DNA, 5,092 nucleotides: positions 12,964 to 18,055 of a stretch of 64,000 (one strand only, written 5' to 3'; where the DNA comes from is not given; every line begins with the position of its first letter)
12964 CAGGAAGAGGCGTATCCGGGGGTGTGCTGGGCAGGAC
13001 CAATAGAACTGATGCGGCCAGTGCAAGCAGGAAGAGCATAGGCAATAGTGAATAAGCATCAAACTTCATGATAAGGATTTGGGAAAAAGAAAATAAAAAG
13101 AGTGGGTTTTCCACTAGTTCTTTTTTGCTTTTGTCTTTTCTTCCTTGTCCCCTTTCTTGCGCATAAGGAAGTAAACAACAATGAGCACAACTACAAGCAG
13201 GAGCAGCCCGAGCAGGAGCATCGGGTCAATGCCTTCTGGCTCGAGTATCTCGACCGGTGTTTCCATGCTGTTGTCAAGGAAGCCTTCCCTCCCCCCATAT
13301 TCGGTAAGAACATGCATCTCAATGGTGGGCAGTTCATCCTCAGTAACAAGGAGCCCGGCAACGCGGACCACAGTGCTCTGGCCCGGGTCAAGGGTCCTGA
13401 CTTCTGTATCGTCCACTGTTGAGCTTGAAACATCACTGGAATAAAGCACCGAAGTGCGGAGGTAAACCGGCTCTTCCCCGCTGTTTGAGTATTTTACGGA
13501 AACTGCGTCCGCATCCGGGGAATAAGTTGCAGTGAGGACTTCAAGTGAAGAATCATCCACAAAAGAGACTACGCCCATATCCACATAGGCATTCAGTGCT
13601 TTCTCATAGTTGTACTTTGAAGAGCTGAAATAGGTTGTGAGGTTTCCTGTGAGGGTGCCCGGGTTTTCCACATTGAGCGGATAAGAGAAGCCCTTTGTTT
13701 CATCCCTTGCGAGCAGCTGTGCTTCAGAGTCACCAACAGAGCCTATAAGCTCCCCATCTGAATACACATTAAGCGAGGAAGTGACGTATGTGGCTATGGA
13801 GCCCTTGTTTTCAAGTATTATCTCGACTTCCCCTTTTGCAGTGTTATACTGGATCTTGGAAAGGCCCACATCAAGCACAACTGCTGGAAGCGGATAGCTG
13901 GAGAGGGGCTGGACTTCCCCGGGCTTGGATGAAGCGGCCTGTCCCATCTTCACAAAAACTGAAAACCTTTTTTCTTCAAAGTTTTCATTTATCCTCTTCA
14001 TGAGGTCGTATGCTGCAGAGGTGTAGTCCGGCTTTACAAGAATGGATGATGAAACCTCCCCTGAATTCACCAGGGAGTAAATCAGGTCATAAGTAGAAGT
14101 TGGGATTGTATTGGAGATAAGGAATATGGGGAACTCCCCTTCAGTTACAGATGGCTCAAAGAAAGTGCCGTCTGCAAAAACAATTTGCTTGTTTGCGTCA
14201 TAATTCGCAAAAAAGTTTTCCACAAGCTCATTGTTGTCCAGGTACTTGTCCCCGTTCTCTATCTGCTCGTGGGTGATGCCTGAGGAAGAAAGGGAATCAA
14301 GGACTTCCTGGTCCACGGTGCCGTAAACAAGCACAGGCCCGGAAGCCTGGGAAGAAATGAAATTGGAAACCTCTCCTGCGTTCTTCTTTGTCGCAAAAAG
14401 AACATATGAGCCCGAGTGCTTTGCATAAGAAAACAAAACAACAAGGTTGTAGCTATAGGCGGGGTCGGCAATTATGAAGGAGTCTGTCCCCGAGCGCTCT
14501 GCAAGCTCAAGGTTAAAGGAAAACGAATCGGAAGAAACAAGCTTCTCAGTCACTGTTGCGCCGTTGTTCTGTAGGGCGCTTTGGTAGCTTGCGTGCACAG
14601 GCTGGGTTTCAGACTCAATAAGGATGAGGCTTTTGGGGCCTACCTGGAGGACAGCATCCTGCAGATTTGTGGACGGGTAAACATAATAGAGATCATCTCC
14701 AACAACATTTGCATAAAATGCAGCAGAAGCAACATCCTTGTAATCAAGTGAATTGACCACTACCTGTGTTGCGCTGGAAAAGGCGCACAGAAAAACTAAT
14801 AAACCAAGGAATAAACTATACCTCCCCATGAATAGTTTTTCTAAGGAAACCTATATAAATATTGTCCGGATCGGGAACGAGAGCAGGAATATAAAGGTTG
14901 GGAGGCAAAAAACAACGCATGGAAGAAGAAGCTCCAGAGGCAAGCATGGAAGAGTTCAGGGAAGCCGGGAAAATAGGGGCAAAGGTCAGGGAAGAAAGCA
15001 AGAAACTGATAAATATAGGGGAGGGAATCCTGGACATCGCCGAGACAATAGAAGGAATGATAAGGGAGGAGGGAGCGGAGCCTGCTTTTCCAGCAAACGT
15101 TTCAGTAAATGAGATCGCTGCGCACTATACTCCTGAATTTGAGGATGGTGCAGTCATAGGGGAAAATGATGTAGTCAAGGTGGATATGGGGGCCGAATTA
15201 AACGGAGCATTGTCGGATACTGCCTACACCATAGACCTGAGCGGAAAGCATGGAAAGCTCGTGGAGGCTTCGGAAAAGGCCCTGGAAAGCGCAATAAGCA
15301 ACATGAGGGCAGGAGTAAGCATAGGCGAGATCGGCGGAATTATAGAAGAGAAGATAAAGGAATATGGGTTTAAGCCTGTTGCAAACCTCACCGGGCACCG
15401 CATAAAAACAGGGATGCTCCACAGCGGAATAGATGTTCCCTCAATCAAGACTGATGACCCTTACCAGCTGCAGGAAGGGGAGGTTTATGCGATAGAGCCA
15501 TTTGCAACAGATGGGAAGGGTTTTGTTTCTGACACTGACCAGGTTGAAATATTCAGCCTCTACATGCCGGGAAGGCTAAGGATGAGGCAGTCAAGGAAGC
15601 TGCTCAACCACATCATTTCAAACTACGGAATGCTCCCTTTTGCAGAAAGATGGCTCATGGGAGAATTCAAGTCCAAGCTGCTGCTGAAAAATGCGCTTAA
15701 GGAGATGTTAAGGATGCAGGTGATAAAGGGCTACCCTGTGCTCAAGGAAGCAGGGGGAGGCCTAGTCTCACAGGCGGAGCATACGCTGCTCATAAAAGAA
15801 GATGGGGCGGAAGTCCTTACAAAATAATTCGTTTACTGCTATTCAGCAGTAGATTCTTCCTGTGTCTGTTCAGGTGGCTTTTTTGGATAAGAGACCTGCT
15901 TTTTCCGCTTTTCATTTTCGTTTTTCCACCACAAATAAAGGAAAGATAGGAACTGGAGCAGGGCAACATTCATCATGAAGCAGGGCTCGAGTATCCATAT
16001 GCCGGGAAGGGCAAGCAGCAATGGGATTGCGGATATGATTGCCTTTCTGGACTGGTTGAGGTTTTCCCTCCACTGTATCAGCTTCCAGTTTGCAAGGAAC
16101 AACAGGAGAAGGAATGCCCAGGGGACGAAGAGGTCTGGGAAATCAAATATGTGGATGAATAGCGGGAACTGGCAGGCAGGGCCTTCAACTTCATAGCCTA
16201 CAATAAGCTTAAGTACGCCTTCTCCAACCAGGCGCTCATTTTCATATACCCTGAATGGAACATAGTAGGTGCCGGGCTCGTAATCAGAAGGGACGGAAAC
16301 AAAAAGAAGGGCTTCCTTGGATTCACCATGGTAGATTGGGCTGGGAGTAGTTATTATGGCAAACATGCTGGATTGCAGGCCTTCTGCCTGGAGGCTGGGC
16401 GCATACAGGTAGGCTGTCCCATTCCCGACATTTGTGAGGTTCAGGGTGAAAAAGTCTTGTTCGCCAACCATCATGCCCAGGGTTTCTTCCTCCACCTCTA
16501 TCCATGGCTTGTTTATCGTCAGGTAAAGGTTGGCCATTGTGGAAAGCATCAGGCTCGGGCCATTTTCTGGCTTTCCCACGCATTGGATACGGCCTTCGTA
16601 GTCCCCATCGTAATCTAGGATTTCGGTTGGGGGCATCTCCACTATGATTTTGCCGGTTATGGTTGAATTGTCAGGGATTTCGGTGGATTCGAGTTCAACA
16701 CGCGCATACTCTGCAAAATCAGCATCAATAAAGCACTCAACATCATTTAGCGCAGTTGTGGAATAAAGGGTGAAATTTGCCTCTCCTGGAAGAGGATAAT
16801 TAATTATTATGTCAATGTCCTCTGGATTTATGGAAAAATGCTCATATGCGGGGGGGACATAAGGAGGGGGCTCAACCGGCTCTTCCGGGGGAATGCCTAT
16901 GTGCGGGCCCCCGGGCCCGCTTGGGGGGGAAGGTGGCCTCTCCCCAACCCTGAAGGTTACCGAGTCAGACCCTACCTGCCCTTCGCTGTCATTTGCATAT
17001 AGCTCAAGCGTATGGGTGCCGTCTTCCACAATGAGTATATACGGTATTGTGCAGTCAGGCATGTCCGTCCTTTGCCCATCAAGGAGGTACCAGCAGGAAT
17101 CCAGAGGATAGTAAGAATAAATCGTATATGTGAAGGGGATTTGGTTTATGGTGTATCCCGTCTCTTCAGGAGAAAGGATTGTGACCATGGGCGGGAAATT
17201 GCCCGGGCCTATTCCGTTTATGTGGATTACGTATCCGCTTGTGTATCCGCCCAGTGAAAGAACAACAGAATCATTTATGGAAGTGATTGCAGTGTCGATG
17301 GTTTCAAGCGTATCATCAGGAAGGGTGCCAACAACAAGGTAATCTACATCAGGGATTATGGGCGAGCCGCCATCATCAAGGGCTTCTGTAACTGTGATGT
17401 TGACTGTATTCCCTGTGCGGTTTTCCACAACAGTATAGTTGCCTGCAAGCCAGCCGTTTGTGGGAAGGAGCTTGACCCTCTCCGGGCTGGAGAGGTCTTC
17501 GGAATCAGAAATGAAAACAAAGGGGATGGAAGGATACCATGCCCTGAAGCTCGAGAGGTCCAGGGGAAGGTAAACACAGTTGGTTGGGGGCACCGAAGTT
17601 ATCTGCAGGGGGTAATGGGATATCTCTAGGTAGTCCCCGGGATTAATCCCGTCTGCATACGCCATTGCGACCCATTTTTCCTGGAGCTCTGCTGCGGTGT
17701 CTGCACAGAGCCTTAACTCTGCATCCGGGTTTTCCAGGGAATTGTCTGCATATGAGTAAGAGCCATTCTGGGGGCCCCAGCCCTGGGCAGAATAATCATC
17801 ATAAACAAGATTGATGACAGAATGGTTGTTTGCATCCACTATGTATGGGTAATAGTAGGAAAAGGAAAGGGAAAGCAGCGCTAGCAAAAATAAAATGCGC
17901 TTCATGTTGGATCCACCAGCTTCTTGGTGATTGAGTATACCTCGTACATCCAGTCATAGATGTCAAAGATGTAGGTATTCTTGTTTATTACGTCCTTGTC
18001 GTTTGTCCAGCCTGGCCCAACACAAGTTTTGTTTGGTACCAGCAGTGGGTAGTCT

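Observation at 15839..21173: Translationally coupled operon of three paralogous, sequon-rich surface proteins (two soluble, one membrane-anchored)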

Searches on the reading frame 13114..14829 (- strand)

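Call 3: search_protein_families(library=pfam, proteins=[window:13114-14829:-], max_evalue=1)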
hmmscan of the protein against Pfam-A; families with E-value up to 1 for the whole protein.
window:13114-14829:- (571 aa): 5 families
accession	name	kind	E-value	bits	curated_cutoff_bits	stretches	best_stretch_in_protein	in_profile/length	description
PF07705.17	CARDB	-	0.017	15.8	22.7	0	434-493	14-70/101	CARDB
PF06594.17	HCBP_related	-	0.081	13.3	21.4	1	203-222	15-36/42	Haemolysin-type calcium binding protein related domain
PF07584.16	BatA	-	0.1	13.4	25.9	1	536-560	7-31/77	Aerotolerance regulator N-terminal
PF00345.26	PapD_N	-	0.13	12.7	23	0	435-491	10-73/126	Pili and flagellar-assembly chaperone, PapD N-terminal domain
PF06146.17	PsiE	-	0.2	12.2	23.9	1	529-559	90-120/122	Phosphate-starvation-inducible E family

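Call 61: search_protein_families(library=phrogs, proteins=[window:13114-14829:-], max_evalue=0.1)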
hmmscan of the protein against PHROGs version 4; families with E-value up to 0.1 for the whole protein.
window:13114-14829:- (571 aa): 0 families

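Call 62: search_protein_families(library=ncbifam, proteins=[window:13114-14829:-], max_evalue=0.1)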
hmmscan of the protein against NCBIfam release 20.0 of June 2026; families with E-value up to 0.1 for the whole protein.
window:13114-14829:- (571 aa): 6 families
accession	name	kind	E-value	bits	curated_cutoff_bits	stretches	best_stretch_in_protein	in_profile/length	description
NF052590.1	ArlF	equivalog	0.0058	16.8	110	0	426-492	50-121/137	archaellum stator protein ArlF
TIGR01478.1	STEVOR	paralog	0.032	13.5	166.65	1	528-570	265-304/308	STEVOR family variant surface protein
NF041023.1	PP0621_fam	subfamily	0.033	14.5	45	1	542-569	3-31/71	PP0621 family protein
NF041738.1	GG_III-CTERM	domain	0.036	14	22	1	541-561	7-27/28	GGIII-like transmembrane region-containing protein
NF045849.1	ICE_MMCAP2_0565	equivalog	0.062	13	40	0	537-571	21-55/80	Mbov_0395 family pilin-like conjugal transfer protein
NF053626.1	RibKinHalex1628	equivalog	0.062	12.8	330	0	320-379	13-75/293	ATP-dependent ribose-1-phosphate kinase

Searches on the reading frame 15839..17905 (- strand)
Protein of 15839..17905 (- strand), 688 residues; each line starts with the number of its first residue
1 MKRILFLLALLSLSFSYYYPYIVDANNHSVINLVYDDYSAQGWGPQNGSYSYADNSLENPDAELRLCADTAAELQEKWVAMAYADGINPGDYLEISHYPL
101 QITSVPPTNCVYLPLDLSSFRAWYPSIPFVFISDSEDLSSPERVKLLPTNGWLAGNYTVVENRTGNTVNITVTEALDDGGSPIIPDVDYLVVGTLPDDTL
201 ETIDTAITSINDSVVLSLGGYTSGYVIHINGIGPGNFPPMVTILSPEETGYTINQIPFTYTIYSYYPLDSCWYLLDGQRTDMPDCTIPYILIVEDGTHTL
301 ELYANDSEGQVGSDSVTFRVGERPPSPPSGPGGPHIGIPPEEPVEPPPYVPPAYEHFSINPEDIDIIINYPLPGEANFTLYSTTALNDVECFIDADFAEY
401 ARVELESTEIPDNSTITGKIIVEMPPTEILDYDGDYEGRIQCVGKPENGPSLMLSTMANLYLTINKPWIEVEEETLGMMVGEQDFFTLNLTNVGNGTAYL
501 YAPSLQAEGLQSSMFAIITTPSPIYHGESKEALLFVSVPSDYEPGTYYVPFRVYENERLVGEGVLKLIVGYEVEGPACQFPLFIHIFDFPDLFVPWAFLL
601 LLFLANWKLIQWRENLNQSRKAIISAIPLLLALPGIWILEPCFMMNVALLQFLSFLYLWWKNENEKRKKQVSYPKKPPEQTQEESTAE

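Call 3: search_protein_families(library=pfam, proteins=[window:15839-17905:-], max_evalue=1)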
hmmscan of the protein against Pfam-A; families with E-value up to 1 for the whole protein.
window:15839-17905:- (688 aa): 2 families
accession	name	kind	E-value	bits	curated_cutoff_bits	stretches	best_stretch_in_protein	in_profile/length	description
PF06560.17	GPI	-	0.21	11.3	20.7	1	349-374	121-146/182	Glucose-6-phosphate isomerase (GPI)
PF23309.1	DUF7083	-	0.26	11.8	27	1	116-147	18-49/90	Domain of unknown function (DUF7083)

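Call 21: find_homologous_proteins(query=window:15839-17905:-)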
Query window:15839-17905:- (688 aa): 54 proteins with E <= 0.001 among 8000 candidates.
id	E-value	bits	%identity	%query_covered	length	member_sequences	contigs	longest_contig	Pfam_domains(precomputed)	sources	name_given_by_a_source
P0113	0.0e+0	1595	100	100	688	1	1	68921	-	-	-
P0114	0.0e+0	1250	78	96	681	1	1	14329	-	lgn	-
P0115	0.0e+0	1228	76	100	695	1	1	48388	-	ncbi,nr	ncbi:MAG: hypothetical protein GY852_07980 [bacterium]|nr:hypothetical protein [bacterium]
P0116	0.0e+0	1200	75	100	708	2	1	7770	-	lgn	-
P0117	0.0e+0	1195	76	99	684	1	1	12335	-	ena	-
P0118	0.0e+0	1159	75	97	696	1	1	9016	-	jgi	jgi:hypothetical protein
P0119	0.0e+0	1150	73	97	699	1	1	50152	-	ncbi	-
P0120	7.0e-289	978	64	96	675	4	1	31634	-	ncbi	-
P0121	1.9e-283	960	61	99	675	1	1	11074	-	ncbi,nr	ncbi:hypothetical protein GF415_01080 [Candidatus Micrarchaeota archaeon]|nr:hypothetical protein [C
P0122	1.1e-276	938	63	95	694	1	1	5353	-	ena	-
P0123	7.6e-272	922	61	96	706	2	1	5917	-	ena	-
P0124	2.3e-271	920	60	96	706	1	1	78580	-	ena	-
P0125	3.9e-267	906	60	98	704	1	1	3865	-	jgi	-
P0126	1.1e-225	769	53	98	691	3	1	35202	-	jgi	-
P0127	1.3e-225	769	53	98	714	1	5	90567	-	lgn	-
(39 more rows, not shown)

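Call 59: search_solved_structures(query=A3, max_evalue=1)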
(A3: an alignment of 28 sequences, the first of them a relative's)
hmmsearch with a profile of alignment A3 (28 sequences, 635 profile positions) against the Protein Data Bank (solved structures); distinct sequences matched with E-value up to 1: 0.

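Call 61: search_protein_families(library=phrogs, proteins=[window:15839-17905:-], max_evalue=0.1)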
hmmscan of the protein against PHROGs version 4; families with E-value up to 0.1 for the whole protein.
window:15839-17905:- (688 aa): 0 families

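Call 62: search_protein_families(library=ncbifam, proteins=[window:15839-17905:-], max_evalue=0.1)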
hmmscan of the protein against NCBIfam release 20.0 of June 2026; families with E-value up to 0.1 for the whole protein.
window:15839-17905:- (688 aa): 0 families
